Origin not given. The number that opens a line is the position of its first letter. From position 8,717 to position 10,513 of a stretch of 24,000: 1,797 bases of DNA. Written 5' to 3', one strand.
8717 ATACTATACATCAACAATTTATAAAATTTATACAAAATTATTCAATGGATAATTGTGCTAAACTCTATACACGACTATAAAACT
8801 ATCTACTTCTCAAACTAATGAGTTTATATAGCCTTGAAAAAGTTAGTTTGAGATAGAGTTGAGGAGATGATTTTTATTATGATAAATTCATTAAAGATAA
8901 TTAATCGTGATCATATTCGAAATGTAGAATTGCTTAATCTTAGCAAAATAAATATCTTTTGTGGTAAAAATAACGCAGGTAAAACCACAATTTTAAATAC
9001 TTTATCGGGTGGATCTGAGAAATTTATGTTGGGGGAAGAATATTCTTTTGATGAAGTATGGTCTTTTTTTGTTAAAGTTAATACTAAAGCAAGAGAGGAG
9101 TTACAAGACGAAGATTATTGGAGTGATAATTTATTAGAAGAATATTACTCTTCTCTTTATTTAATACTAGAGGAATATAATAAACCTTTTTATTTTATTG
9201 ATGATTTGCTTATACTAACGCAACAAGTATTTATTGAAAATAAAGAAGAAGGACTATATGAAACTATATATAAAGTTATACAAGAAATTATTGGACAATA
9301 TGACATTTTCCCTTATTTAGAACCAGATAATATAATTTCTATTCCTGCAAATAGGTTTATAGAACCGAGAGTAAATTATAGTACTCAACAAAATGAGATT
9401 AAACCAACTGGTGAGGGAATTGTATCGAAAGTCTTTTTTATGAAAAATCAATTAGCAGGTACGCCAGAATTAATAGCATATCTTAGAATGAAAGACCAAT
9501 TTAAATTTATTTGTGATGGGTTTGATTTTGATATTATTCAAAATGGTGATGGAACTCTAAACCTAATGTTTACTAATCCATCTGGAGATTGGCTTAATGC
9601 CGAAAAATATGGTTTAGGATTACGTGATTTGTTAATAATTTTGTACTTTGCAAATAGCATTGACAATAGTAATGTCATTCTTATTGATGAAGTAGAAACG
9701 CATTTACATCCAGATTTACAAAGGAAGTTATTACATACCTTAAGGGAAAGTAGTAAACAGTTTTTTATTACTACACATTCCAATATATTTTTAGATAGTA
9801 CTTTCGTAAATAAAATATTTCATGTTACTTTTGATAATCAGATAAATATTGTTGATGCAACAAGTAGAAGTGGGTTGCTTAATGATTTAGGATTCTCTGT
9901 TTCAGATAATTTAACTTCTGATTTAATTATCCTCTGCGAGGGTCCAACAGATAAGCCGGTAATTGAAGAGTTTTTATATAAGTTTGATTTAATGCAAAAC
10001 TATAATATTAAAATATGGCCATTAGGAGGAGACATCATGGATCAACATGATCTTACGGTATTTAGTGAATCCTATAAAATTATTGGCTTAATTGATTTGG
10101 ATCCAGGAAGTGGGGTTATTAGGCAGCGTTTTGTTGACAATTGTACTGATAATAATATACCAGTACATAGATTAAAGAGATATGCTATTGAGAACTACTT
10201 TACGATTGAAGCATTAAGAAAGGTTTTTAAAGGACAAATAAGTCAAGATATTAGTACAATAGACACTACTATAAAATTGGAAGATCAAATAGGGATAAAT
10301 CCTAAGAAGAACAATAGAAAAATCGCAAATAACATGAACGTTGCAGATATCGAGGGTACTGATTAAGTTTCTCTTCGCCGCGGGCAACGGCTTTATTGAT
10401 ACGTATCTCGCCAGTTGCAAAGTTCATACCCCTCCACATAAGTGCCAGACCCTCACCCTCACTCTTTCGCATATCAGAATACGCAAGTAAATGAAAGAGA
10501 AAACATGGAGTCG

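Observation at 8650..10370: Stand-alone ABC-ATPase + TOPRIM (OLD/PARIS-like) gene in an AT-rich islet wedged between two gene wrecks: a candidate single-gene defence module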

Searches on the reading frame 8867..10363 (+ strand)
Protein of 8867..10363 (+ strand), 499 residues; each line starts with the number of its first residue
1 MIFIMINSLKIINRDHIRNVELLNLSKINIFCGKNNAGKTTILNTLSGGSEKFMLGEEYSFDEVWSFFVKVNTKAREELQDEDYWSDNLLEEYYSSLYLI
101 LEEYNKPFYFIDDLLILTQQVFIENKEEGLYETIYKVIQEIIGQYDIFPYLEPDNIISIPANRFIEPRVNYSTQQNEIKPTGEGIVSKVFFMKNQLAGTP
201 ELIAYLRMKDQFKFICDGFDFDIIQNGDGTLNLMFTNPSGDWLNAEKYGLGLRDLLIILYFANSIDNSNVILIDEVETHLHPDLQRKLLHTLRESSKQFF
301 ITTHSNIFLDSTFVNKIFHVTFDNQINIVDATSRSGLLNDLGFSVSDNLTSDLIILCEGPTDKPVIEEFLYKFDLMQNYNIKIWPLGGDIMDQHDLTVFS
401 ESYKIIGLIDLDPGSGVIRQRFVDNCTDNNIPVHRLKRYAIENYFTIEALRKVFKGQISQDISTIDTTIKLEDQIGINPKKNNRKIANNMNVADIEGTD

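Call 3: search_protein_families(library=pfam, proteins=[window:8867-10363:+], max_evalue=1)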
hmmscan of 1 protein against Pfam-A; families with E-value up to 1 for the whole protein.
window:8867-10363:+ (499 aa): 12 families
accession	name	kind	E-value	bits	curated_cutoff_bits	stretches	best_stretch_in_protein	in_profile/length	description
PF13175.12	AAA_15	-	2.1e-18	67.5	32.1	2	116-308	204-373/374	AAA ATPase domain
PF13304.12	AAA_21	-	3.3e-16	60.7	27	1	28-310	1-304/304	AAA domain, putative AbiEii toxin, Type IV TA system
PF20469.4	OLD-like_TOPRIM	-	0.00088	20.2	23.2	1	351-389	3-43/67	Overcoming lysogenization defect protein-like, TOPRIM domain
PF13476.12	AAA_23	-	0.0011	20.1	27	1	10-46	3-39/201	AAA domain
PF02463.25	SMC_N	-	0.0016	18.4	40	1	263-324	154-216/220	RecF/RecN/SMC N terminal domain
PF13166.12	AAA_13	-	0.027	13.6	36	1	19-53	9-43/713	AAA domain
PF00025.27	Arf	-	0.05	13.5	22.3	0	30-49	18-37/174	ADP-ribosylation factor family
PF01926.29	MMR_HSR1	-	0.053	14.1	21.9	1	31-49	4-22/113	50S ribosome-binding GTPase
PF03193.22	RsgA_GTPase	-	0.11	12.8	30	1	16-49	96-129/174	RsgA GTPase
PF07790.16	Pilin_N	-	0.13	13.5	25.2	0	372-399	45-72/78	Archaeal Type IV pilin, N-terminal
PF00005.33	ABC_tran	-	0.16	13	25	1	27-50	12-35/137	ABC transporter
PF02421.24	FeoB_N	-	0.17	11.8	27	1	31-51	5-25/156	Ferrous iron transport protein B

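Call 4: search_protein_families(library=padloc, proteins=[window:8867-10363:+], max_evalue=1)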
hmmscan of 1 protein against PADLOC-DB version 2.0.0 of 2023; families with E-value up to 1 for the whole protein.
window:8867-10363:+ (499 aa): 134 families (the best 25 are shown)
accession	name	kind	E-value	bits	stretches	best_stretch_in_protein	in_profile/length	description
PDLC03878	NsnB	-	4.3e-24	83.9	1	5-315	1-287/345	-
PDLC02979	AriA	-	5.6e-19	67.2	2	201-308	264-372/373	-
PDLC02980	AriA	-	1e-18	66.3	1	28-310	1-304/304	-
PDLC00305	PtuA1|PtuA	-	1.3e-18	65.6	2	269-328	246-307/392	AAA ATPase domain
PDLC00271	PtuA1|PtuA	-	4.7e-18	63.9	2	263-332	274-343/421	AAA ATPase domain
PDLC02981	AriAB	-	9.5e-18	62.2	2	255-445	318-521/694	-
PDLC02913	ATPase_I-A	-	8.8e-17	59.4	2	262-329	358-426/508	-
PDLC04609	PDC-M38A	-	1.2e-16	59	2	218-329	225-340/371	-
PDLC00067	GajA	-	1.3e-16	58.2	2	269-370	306-415/604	AAA ATPase domain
PDLC00290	PtuA1|PtuA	-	2.6e-16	58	2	258-329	260-333/414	AAA ATPase domain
PDLC04168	GajA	-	2.7e-16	57.4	2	247-368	256-381/570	-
PDLC04608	PDC-M38A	-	3.5e-15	54.5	2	5-47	4-46/367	-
PDLC00278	PtuA1|PtuA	-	2e-14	51.7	2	269-320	289-342/436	AAA ATPase domain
PDLC04541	PDC-M25A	-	2e-14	51.5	2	244-309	247-310/380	-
PDLC02336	AbiLi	-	2.8e-14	51.4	1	5-313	1-296/340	AbiLi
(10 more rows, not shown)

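Call 5: search_protein_families(library=ncbifam, proteins=[window:8867-10363:+], max_evalue=1)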
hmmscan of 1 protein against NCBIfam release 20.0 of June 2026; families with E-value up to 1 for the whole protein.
window:8867-10363:+ (499 aa): 15 families
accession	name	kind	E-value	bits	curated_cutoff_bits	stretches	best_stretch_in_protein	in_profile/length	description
NF041760.1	PtuA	equivalog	2.6e-13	49.7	500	2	263-324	372-435/524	retron Ec78 anti-phage system effector ATPase PtuA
TIGR00611.2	recf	equivalog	7e-08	32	172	2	12-45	4-40/339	DNA replication/repair protein RecF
NF047739.1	antiphage_MADS3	equivalog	5.7e-06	25.7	420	2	260-327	332-399/427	methylation-associated defense system AAA family ATPase MAD3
NF038234.1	retron_eff_Eco8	equivalog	2.4e-05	23.1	250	2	268-365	273-390/679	retron Eco8 family effector endonuclease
NF000355.4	ribo_prot_ABC_F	equivalog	4.1e-05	22.6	380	2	265-328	133-194/499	ribosomal protection-like ABC-F family protein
NF000168.2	ABCF_Msr_all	exception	0.00073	18.2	680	1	267-328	118-177/487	Msr family ABC-F type ribosomal protection protein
TIGR03608.1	L_ocin_972_ABC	subfamily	0.021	14.3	254.85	0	27-62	25-59/206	putative bacteriocin export ABC transporter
NF008775.0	PRK11819.1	equivalog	0.023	13.3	599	0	2-58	6-64/556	energy-dependent translational throttle protein EttA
NF000170.2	ABCF_Vga_all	exception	0.029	12.9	725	1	266-325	95-152/521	Vga family ABC-F type ribosomal protection protein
NF010068.0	PRK13548.1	equivalog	0.042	12.9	261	1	13-49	17-54/261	heme ABC transporter ATP-binding protein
TIGR03719.1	ABC_ABC_ChvD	subfamily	0.047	12.3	806.75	0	2-57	4-61/552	energy-dependent translational throttle protein EttA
NF000169.2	ABCF_Sal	exception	0.051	12.2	725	1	264-322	145-202/542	Sal family ABC-F type ribosomal protection protein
TIGR01166.1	cbiO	subfamily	0.056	12.9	211.8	0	25-49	17-41/190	cobalt ABC transporter, ATP-binding protein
NF007921.0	PRK10636.1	equivalog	0.16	10.2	917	0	265-322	165-221/638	ABC transporter ATP-binding protein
NF010067.0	PRK13547.1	equivalog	0.33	10.2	374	0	27-49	28-50/272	heme ABC transporter ATP-binding protein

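Call 7: find_homologous_proteins(query=window:8867-10363:+)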
Query window:8867-10363:+ (499 aa): 473 proteins with E <= 0.001 among 8000 candidates; the best 120 are listed.
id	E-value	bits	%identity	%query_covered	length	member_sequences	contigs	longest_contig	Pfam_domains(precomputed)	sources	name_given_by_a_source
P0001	1.3e-224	765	69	99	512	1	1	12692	PF13175.13,PF02463.26,PF13304.13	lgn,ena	-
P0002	5.2e-211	720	67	99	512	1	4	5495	PF13175.13,PF13304.13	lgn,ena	-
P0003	5.8e-141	489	52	98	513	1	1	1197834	PF13175.13,PF13304.13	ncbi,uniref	ncbi:ATP-dependent nuclease [Peribacillus asahii]|uniref:ATP-dependent nuclease n=1 Tax=Peribacillus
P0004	8.4e-139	482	50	99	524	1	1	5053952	PF13175.13,PF02463.26,PF13304.13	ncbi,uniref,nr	ncbi:ATP-dependent nuclease [Metabacillus dongyingensis]|uniref:ATP-dependent nuclease n=1 Tax=Metab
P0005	2.1e-127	444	48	97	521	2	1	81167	PF13175.13,PF02463.26,PF13304.13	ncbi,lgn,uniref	ncbi:AAA family ATPase [Priestia aryabhattai]|uniref:ATP-dependent nuclease n=1 Tax=Priestia aryabha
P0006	3.4e-127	443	48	99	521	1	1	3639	PF13175.13,PF13304.13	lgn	-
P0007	1.3e-123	432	44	99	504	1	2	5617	PF13175.13,PF13476.13,PF13166.13,PF13304.13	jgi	jgi:energy-coupling factor transporter ATP-binding protein EcfA2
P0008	2.2e-123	431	46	99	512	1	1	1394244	PF13175.13,PF13304.13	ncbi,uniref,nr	ncbi:ATP-binding protein [Metabacillus sp. GX 13764]|uniref:ATP-dependent nuclease n=1 Tax=Metabacil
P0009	2.8e-123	430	46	99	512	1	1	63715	PF13173.13,PF13175.13,PF02463.26,PF13304.13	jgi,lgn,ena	-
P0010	1.2e-122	428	47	97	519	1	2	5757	PF13175.13,PF02463.26,PF13304.13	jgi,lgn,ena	-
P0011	2.0e-122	428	48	94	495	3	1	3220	PF13175.13,PF13304.13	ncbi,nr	nr:ATP-binding protein [Priestia aryabhattai]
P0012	2.2e-122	428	43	99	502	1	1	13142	PF13175.13,PF13166.13,PF13304.13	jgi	jgi:predicted ATPase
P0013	3.4e-122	427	47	97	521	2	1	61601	PF13175.13,PF02463.26,PF13304.13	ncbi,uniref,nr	ncbi:ATP-dependent nuclease [Priestia megaterium]|uniref:ATP-dependent nuclease n=1 Tax=Priestia meg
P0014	4.0e-120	420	54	76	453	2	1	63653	PF13175.13,PF13304.13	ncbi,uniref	ncbi:AAA family ATPase [Brevibacillus formosus]|uniref:AAA family ATPase n=1 Tax=Brevibacillus formo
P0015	1.2e-117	412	44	96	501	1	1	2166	PF13175.13,PF13476.13,PF13304.13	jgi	jgi:energy-coupling factor transporter ATP-binding protein EcfA2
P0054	4.0e-110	387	44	96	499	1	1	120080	PF13175.13,PF13304.13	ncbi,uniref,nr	ncbi:AAA family ATPase [Gracilibacillus sp. YIM 98692]|uniref:ATP-dependent nuclease n=1 Tax=Gracili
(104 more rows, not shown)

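Call 8: search_solved_structures(query=window:8867-10363:+, max_evalue=1, show_alignments=2)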
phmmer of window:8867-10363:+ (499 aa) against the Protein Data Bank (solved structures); distinct sequences matched with E-value up to 1: 21.
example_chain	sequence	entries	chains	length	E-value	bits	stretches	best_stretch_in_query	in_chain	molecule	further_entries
8ux9_B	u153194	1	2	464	5.7e-08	35.2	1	219-306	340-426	AriA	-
8v45_A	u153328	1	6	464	5.7e-08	35.2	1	219-306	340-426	AriA antitoxin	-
8v46_A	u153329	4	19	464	1.5e-07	33.9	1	219-306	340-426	AriA antitoxin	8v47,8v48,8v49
9u9y_A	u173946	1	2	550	6.9e-07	31.7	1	253-311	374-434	AAA family ATPase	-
9kjx_B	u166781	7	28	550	7e-07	31.6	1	253-311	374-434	AAA family ATPase | Retron I-A effector PtuA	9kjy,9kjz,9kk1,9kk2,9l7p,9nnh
9vh1_D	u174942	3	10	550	1.5e-06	30.5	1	253-311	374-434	Retron Ec78 probable ATPase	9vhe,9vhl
9nnb_C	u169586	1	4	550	1.8e-06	30.3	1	253-311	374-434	Retron I-A effector PtuA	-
9nnk_C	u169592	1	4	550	1.9e-06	30.2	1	253-311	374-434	Retreon I-A effector PtuA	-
22bu_B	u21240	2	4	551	2.3e-06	29.9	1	254-317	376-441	AAA family ATPase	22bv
9vkz_A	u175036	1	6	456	5e-06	28.8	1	253-311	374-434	Retron Ec78 probable ATPase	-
9n69_A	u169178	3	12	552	2.8e-05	26.4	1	226-311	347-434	AAA family ATPase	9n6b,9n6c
22et_E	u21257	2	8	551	3e-05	26.3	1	254-317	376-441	PtuA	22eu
6p74_A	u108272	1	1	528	3.4e-05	26.1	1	196-316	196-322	Putative ATP-dependent endonuclease of the OLD family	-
9e8z_C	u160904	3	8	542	7.3e-05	25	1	260-306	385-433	Retron Ec83 probable ATPase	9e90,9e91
8ee4_A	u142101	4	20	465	0.00028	23.1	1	266-310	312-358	PtuA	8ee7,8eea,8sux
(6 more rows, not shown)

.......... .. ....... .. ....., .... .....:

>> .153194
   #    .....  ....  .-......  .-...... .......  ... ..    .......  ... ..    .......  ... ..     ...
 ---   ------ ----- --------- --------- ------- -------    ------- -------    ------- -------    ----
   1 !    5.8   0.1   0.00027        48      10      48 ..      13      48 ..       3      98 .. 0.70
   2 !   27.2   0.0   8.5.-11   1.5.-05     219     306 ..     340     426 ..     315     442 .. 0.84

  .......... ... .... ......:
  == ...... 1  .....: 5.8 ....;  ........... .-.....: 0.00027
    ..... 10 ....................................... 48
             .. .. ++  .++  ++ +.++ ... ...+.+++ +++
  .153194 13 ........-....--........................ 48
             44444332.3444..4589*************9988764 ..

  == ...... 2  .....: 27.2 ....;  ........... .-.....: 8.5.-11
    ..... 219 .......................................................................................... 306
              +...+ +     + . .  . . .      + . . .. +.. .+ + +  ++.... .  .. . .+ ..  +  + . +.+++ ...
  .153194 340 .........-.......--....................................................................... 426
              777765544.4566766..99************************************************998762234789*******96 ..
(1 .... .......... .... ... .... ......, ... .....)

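Call 12: search_protein_families(library=pfam, alignment_id=A1, max_evalue=1)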
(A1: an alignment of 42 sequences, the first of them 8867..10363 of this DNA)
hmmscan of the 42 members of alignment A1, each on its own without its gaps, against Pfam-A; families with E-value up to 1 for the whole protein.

A. member 1, window:8867-10363:+ (499 aa): 12 families
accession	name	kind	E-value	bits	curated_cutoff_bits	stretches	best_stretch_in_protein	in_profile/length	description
PF13175.12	AAA_15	-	2.1e-18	67.5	32.1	2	116-308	204-373/374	AAA ATPase domain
PF13304.12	AAA_21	-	3.3e-16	60.7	27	1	28-310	1-304/304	AAA domain, putative AbiEii toxin, Type IV TA system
PF20469.4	OLD-like_TOPRIM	-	0.00088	20.2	23.2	1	351-389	3-43/67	Overcoming lysogenization defect protein-like, TOPRIM domain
PF13476.12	AAA_23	-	0.0011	20.1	27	1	10-46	3-39/201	AAA domain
PF02463.25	SMC_N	-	0.0016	18.4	40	1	263-324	154-216/220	RecF/RecN/SMC N terminal domain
PF13166.12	AAA_13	-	0.027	13.6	36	1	19-53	9-43/713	AAA domain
PF00025.27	Arf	-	0.05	13.5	22.3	0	30-49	18-37/174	ADP-ribosylation factor family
PF01926.29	MMR_HSR1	-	0.053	14.1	21.9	1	31-49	4-22/113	50S ribosome-binding GTPase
PF03193.22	RsgA_GTPase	-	0.11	12.8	30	1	16-49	96-129/174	RsgA GTPase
PF07790.16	Pilin_N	-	0.13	13.5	25.2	0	372-399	45-72/78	Archaeal Type IV pilin, N-terminal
PF00005.33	ABC_tran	-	0.16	13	25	1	27-50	12-35/137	ABC transporter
PF02421.24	FeoB_N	-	0.17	11.8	27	1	31-51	5-25/156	Ferrous iron transport protein B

B. families by the number of members that match (of 42 scanned): 54 families (the first 25 are shown)
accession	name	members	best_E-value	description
PF13175.12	AAA_15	42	5.1e-24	AAA ATPase domain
PF13304.12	AAA_21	42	8.3e-24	AAA domain, putative AbiEii toxin, Type IV TA system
PF02463.25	SMC_N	42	5.4e-08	RecF/RecN/SMC N terminal domain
PF00005.33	ABC_tran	39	5.3e-06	ABC transporter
PF20469.4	OLD-like_TOPRIM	39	1.9e-05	Overcoming lysogenization defect protein-like, TOPRIM domain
PF13476.12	AAA_23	36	5.1e-07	AAA domain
PF13555.12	AAA_29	30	0.0014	P-loop containing region of AAA domain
PF11398.14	DUF2813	27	3.9e-06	Protein of unknown function (DUF2813)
PF13166.12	AAA_13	25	8.7e-06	AAA domain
PF01751.28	Toprim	23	0.00045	Toprim domain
PF11536.14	DUF3226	14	0.0014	Protein of unknown function (DUF3226)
PF13514.12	AAA_27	14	0.002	AAA domain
PF01926.29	MMR_HSR1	14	0.0022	50S ribosome-binding GTPase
PF00350.29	Dynamin_N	12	0.004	Dynamin family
PF09818.15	ABC_ATPase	10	0.0072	P-loop domain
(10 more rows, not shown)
